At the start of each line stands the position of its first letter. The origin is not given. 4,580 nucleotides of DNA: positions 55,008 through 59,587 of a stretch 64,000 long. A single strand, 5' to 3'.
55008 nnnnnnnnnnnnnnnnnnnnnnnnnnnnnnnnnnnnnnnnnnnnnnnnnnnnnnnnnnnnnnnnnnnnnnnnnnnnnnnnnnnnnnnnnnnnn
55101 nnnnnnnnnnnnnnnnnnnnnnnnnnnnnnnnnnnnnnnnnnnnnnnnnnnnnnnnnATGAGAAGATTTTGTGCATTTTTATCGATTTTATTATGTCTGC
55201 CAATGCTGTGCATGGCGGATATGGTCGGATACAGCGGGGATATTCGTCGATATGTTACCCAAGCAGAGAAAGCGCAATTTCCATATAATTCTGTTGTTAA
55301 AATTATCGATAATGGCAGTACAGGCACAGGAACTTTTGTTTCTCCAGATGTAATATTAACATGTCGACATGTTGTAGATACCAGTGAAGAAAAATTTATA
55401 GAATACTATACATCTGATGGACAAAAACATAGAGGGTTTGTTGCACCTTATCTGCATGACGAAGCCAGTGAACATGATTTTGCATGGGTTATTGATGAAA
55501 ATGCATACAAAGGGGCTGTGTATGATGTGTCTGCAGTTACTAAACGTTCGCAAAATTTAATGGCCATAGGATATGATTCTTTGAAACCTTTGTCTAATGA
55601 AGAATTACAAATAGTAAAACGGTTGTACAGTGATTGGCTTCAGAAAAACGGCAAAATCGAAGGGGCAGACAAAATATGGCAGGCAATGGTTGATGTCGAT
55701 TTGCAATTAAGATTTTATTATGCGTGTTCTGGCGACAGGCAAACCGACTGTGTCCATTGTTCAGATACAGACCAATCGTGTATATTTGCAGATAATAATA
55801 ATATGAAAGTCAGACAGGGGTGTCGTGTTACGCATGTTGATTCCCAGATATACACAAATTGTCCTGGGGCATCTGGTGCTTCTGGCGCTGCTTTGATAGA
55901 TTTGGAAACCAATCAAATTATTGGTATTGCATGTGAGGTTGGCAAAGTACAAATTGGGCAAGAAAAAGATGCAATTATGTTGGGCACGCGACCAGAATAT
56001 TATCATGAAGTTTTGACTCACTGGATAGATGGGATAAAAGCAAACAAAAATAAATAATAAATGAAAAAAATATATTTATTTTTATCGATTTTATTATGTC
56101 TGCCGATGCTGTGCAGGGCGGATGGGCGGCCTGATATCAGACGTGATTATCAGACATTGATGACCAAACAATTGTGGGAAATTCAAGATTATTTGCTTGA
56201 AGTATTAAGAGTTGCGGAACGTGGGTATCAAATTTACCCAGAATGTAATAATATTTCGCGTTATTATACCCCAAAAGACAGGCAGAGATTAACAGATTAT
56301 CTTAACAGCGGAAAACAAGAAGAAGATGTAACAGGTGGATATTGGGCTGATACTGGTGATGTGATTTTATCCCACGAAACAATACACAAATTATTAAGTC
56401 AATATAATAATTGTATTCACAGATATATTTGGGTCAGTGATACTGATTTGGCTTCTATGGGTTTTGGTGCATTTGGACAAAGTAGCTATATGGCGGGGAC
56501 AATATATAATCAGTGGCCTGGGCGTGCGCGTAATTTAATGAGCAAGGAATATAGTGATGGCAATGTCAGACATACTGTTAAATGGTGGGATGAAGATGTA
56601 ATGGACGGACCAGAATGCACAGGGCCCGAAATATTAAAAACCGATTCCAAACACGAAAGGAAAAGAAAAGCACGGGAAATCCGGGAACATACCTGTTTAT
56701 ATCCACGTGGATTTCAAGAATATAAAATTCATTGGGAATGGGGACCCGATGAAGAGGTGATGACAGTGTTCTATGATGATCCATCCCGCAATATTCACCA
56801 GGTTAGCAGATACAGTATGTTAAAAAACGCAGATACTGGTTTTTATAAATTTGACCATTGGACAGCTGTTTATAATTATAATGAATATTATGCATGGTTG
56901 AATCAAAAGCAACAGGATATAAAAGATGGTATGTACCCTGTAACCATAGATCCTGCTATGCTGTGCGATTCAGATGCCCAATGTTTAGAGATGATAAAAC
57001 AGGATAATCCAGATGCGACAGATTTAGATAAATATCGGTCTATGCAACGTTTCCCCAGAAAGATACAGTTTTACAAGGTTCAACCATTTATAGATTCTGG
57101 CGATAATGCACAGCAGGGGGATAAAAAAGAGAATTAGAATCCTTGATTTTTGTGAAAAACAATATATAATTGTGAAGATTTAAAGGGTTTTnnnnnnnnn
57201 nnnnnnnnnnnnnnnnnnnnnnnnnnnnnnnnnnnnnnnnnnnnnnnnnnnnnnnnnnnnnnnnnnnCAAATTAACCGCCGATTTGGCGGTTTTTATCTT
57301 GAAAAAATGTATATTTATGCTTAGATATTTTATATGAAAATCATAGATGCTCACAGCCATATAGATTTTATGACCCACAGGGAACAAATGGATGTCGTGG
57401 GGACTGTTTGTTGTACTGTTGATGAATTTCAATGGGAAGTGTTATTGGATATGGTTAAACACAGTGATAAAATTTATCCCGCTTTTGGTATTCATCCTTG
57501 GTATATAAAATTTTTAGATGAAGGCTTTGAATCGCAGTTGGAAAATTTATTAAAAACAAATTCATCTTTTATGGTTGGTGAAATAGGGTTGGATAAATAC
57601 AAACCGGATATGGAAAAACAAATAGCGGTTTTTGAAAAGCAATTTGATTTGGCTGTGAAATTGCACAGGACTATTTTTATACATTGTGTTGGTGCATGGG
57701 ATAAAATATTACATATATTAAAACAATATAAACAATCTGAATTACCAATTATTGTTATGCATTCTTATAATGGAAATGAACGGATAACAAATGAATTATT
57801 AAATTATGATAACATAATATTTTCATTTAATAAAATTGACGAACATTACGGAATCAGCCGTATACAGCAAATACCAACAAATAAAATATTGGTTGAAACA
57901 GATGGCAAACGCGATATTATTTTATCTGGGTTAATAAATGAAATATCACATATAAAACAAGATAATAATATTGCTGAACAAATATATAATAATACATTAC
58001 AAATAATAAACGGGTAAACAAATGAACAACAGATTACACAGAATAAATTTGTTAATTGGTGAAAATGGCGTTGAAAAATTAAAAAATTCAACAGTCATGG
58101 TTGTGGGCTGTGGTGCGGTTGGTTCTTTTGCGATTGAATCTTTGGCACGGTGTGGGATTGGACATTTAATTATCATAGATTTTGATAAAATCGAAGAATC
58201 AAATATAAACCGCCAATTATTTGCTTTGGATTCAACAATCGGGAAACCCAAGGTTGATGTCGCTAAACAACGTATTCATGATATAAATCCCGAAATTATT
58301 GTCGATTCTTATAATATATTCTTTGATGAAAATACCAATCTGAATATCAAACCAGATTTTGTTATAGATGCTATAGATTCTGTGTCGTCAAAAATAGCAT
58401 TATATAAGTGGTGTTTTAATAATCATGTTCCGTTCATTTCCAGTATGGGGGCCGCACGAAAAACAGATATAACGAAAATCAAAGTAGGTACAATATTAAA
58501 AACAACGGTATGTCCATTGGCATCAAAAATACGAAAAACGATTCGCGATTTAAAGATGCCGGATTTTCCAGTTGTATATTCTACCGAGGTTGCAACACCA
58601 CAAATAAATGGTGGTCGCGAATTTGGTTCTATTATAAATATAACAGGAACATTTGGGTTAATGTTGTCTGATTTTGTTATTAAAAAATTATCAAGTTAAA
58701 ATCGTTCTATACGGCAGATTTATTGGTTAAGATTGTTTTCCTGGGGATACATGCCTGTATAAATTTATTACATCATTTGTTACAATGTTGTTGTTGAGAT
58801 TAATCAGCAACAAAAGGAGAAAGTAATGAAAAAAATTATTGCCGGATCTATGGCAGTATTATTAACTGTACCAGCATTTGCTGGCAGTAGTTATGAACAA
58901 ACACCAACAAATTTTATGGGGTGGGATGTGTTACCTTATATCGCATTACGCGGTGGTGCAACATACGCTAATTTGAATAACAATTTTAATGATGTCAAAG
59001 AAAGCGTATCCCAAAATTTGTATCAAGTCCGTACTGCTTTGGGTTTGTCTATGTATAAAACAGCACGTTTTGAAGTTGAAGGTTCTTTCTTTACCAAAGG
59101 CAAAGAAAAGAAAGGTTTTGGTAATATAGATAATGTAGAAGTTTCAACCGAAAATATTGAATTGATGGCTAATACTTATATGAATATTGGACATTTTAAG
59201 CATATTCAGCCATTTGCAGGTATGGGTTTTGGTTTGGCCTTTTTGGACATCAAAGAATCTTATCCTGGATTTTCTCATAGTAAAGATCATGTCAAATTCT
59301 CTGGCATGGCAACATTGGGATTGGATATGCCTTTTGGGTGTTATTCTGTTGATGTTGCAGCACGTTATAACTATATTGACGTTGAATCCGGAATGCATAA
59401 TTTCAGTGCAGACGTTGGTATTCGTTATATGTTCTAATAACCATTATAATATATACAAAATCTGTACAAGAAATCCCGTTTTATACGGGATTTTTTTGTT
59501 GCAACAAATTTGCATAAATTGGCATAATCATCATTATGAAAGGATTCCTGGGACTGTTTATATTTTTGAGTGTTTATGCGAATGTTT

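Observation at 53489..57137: Translationally coupled cluster of four exported proteins between a LysM-M23 lipoprotein gene and tRNA-Lys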

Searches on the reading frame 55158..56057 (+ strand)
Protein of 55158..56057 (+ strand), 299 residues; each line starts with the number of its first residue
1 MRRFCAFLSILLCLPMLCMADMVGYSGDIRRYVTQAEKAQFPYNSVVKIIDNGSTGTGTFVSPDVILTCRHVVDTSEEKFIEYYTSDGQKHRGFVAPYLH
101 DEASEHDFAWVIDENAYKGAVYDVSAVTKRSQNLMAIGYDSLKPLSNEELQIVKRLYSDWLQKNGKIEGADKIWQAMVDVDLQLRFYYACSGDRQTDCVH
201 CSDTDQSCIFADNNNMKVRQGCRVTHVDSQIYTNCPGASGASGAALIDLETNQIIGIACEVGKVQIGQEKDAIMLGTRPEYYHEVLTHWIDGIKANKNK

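Call 4: search_protein_families(library=pfam, proteins=[window:55158-56057:+], max_evalue=1)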
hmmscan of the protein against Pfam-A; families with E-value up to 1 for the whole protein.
window:55158-56057:+ (299 aa): 4 families
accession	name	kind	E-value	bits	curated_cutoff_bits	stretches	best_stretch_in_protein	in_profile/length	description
PF13365.12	Trypsin_2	-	3.2e-12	47.8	27.6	1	56-257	1-144/144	Trypsin-like peptidase domain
PF00089.32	Trypsin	-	0.0016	18.8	20.6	1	35-146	6-134/220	Trypsin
PF05416.18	Peptidase_C37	-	0.023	13.7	20.2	1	30-124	354-451/535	Southampton virus-type processing peptidase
PF25312.1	Allergen_Asp_f_4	-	0.17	12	27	1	200-266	105-170/174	Allergen Asp f 4-like domain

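Call 5: search_protein_families(library=ncbifam, proteins=[window:55158-56057:+], max_evalue=1)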
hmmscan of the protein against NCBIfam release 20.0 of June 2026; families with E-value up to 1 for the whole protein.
window:55158-56057:+ (299 aa): 3 families
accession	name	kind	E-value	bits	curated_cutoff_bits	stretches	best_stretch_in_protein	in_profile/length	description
NF038325.1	DISARM_DrmAS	equivalog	0.048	11.5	950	1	193-236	616-658/1165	DISARM system helicase DrmA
NF041810.1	Avs1b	equivalog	0.069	10.2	1500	1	45-79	9-43/1931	AVAST type 1 anti-phage system protease Avs1b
NF033740.0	MarP_fam_protase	equivalog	0.1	11.6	250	1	51-151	208-302/390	MarP family serine protease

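Call 56: search_solved_structures(query=window:55158-56054:+, max_evalue=0.01, show_alignments=1)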
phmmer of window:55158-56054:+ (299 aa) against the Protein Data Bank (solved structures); distinct sequences matched with E-value up to 0.01: 1.
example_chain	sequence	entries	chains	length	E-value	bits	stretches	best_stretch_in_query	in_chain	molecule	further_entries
1p3c_A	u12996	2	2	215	4.2e-05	26.3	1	38-168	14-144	glutamyl-endopeptidase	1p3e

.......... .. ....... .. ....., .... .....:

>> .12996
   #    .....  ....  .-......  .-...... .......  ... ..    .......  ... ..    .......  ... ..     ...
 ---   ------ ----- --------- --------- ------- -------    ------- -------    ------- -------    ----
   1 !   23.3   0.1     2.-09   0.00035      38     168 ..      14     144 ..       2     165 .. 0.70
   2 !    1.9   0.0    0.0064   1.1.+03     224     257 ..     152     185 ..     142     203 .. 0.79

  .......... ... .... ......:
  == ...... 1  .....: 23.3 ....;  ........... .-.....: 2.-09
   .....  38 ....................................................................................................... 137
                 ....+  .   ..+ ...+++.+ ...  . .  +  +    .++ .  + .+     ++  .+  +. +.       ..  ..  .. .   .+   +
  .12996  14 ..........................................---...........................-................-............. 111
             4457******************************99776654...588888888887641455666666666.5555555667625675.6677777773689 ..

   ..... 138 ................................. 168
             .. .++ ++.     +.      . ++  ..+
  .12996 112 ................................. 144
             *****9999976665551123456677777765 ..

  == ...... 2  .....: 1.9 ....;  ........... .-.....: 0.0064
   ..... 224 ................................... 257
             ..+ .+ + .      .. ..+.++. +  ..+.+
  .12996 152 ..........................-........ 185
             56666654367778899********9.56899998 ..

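Call 81: search_protein_families(library=padloc, proteins=[window:55158-56054:+], max_evalue=0.01)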
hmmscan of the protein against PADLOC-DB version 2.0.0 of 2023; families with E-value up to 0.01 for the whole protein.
window:55158-56054:+ (299 aa): 4 families
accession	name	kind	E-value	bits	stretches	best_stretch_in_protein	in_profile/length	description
PDLC03855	LmuA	-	1.5e-06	25.8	1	44-109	9-76/425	-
PDLC02959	RT-Protease_XI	-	2.2e-06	24.9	1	46-146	342-439/510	single gene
PDLC02960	RT-Protease_XI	-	1.3e-05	22.4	1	46-146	340-436/506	single gene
PDLC04593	PDC-M35A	-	0.0013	16.5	0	55-80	22-48/216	-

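Call 82: search_protein_families(library=phrogs, proteins=[window:55158-56054:+], max_evalue=0.01)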
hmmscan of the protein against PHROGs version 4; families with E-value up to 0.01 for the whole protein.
window:55158-56054:+ (299 aa): 1 family
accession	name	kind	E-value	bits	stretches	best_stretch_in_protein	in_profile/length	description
phrog_13651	-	unknown function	0.0041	17.5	0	33-76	71-115/280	-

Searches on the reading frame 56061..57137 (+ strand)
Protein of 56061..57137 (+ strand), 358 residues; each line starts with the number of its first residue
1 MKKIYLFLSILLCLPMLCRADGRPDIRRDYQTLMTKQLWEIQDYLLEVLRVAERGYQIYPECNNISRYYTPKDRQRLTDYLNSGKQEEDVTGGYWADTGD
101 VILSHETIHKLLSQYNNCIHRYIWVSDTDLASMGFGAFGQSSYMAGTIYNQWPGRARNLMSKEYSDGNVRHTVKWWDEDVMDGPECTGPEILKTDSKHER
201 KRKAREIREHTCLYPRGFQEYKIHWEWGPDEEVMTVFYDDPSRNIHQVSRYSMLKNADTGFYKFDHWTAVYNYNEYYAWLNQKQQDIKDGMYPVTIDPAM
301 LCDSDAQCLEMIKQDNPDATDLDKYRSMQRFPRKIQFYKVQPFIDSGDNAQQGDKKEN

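Call 4: search_protein_families(library=pfam, proteins=[window:56061-57137:+], max_evalue=1)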
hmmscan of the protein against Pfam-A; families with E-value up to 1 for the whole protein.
window:56061-57137:+ (358 aa): 1 family
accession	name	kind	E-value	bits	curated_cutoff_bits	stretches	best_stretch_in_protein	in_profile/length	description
PF14131.11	DUF4298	-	0.14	12.7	27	1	34-123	4-85/87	Domain of unknown function (DUF4298)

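Call 5: search_protein_families(library=ncbifam, proteins=[window:56061-57137:+], max_evalue=1)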
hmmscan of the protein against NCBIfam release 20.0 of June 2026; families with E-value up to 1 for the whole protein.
window:56061-57137:+ (358 aa): 0 families

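Call 6: find_encoding_contigs(protein=window:56061-57137:+, flank=10000, max_places=6)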
Protein window:56061-57137:+ (358 aa): 5 contigs read that carry it; 4 places shown.
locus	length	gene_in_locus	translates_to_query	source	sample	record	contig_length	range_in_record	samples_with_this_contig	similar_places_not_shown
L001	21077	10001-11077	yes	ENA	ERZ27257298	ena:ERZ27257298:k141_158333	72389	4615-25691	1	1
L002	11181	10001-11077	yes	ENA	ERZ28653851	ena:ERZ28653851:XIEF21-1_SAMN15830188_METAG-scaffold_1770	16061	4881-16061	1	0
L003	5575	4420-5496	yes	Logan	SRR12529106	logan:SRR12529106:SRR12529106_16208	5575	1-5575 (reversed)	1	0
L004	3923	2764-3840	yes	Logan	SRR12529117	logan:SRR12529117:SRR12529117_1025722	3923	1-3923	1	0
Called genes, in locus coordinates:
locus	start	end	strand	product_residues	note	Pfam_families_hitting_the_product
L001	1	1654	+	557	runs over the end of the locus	PF03717:PBP_dimer, PF21922:PBP_dimer_2 (faint), PF00905:Transpeptidase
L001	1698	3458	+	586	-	PF01368:DHH, PF02272:DHHA1, PF17768:RecJ_OB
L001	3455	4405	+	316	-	PF01368:DHH, PF02272:DHHA1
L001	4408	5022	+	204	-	PF03548:LolA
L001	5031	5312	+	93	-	-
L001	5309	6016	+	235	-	PF00902:TatC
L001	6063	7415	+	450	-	PF01476:LysM, PF04225:LysM_OapA (faint), PF01476:LysM, PF01551:Peptidase_M23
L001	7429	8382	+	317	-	-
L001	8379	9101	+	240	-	-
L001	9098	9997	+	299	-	PF13365:Trypsin_2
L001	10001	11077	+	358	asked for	-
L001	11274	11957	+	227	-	PF01026:TatD_DNase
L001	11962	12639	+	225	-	PF00899:ThiF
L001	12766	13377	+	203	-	PF13505:OMP_b-brl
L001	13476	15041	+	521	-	-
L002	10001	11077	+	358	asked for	-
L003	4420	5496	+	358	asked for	-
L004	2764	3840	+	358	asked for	-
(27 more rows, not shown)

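Call 12: find_homologous_proteins(query=window:56061-57134:+, max_evalue=0.001)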
Query window:56061-57134:+ (358 aa): 6 proteins with E <= 0.001 among 779 candidates.
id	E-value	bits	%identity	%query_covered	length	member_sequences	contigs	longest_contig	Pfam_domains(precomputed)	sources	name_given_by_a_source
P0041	1.2e-242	822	96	100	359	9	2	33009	-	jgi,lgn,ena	-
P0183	1.2e-145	503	63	99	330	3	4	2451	-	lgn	-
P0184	3.2e-130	453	57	100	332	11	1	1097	-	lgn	-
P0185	5.8e-128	445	56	97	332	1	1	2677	-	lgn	-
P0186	4.0e-14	70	35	32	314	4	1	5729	-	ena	-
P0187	3.2e-10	58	35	35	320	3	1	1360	-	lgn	-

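Call 50: search_solved_structures(query=A5, max_evalue=1)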
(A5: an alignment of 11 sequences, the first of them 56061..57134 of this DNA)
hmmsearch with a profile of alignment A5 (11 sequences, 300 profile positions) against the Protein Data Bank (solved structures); distinct sequences matched with E-value up to 1: 0.

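Call 51: search_protein_families(library=pfam, alignment_id=A5, max_evalue=0.1)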
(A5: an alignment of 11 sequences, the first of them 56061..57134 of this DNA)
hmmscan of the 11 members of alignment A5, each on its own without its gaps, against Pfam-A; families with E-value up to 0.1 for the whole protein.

A. member 1, window:56061-57134:+ (358 aa): 0 families

B. families by the number of members that match (of 11 scanned): 4 families
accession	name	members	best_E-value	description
PF14005.11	YpjP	2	0.0025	YpjP-like protein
PF24939.1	DUF7756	2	0.076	Domain of unknown function (DUF7756)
PF15061.11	DUF4538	1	0.042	Domain of unknown function (DUF4538)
PF17561.7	TssO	1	0.078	Type VI secretion system, TssO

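Call 66: predict_structure(alignment_id=A6)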
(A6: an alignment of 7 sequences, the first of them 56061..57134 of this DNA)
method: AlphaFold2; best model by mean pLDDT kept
length: 358 residues; sequences in the alignment: 7
mean_pLDDT: 38.4   pTM: 0.33
mean pLDDT of the five models: 38.4, 37.1, 34.5, 33.7, 32.9
residues with pLDDT >= 90: 0; 70-90: 0; 50-70: 27; < 50: 331
segments of 3 or more residues with pLDDT < 50: 1-3, 5-9, 11-201, 203-232, 241-246, 252-305, 322-358
pLDDT, mean of each block of 10 residues (from residue 1): 46 35 29 29 36 37 40 46 43 36 42 46 43 37 31 30 28 30 37 43 44 43 44 50 48 41 42 34 30 34 48 51 36 27 28 33
secondary structure, 60 per line:
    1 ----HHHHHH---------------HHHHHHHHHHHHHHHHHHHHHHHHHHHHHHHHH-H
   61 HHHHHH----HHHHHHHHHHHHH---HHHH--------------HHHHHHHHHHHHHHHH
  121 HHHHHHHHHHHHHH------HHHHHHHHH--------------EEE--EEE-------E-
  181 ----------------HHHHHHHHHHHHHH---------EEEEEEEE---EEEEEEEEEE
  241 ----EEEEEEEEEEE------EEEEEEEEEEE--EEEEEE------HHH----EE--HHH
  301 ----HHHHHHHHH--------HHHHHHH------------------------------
elements in order: H5-10 H26-58 H60-66 H71-83 H87-90 H105-134 H141-149 E164-166 E169-171 H197-210 E220-227 E231-240 E245-255 E262-272 E275-280 H305-313 H322-328

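Call 81: search_protein_families(library=padloc, proteins=[window:56061-57134:+], max_evalue=0.01)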
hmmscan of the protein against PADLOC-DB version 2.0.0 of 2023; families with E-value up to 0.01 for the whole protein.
window:56061-57134:+ (358 aa): 0 families

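Call 82: search_protein_families(library=phrogs, proteins=[window:56061-57134:+], max_evalue=0.01)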
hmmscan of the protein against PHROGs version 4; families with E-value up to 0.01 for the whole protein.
window:56061-57134:+ (358 aa): 0 families

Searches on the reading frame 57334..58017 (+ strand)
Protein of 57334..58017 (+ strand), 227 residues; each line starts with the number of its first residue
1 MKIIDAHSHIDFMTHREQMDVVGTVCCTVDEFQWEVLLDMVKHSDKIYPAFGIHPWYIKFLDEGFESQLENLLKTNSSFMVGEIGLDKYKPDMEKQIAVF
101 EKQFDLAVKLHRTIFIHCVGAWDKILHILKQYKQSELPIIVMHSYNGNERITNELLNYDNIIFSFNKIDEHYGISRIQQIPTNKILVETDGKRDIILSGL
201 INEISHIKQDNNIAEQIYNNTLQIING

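Call 4: search_protein_families(library=pfam, proteins=[window:57334-58017:+], max_evalue=1)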
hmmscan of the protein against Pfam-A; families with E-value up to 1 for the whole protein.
window:57334-58017:+ (227 aa): 1 family
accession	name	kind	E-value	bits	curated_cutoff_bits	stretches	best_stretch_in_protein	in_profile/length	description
PF01026.27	TatD_DNase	-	3.3e-37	128.7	27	1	4-191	1-204/253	TatD related DNase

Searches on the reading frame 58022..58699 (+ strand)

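Call 4: search_protein_families(library=pfam, proteins=[window:58022-58699:+], max_evalue=1)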
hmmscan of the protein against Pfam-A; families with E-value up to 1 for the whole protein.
window:58022-58699:+ (225 aa): 9 families
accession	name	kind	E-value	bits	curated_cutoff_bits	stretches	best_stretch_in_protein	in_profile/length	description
PF00899.27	ThiF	-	4.3e-44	150.9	28.1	1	11-154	9-154/238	ThiF family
PF03435.24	Sacchrp_dh_NADP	-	0.00038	21.2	25.1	1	25-140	1-97/129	Saccharopine dehydrogenase NADP binding domain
PF13241.12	NAD_binding_7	-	0.034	15.2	22.1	1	19-137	4-88/104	Putative NAD(P)-binding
PF01488.26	Shikimate_DH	-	0.047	14.2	24.3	1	16-52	6-42/138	Shikimate / quinate 5-dehydrogenase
PF01262.27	AlaDh_PNT_C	-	0.072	12.9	23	1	16-57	22-62/214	Alanine dehydrogenase/PNT, C-terminal domain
PF02558.23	ApbA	-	0.076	13.1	22.2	1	25-78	1-52/150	Ketopantoate reductase PanE/ApbA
PF00208.27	ELFV_dehydrog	-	0.12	12.5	23.4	1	15-46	25-56/241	Glutamate/Leucine/Phenylalanine/Valine dehydrogenase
PF02826.25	2-Hacid_dh_C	-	0.16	11.8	25.1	1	18-60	32-73/178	D-isomer specific 2-hydroxyacid dehydrogenase, NAD binding domain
PF02254.24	TrkA_N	-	0.18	12.6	23.8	1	25-57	1-32/116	TrkA-N domain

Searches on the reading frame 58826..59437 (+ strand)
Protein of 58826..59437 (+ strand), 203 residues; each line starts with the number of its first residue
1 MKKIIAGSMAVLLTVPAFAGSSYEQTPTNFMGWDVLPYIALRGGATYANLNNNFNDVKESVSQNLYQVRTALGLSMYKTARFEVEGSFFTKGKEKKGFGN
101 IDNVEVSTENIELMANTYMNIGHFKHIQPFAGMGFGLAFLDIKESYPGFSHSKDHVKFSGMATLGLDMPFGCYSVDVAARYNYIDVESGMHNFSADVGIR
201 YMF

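Call 4: search_protein_families(library=pfam, proteins=[window:58826-59437:+], max_evalue=1)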
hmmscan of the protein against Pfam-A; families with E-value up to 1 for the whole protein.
window:58826-59437:+ (203 aa): 1 family
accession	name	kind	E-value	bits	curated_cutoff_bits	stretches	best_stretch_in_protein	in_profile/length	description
PF13505.12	OMP_b-brl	-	2.1e-07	31.7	28.7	1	40-203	23-175/175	Outer membrane protein beta-barrel domain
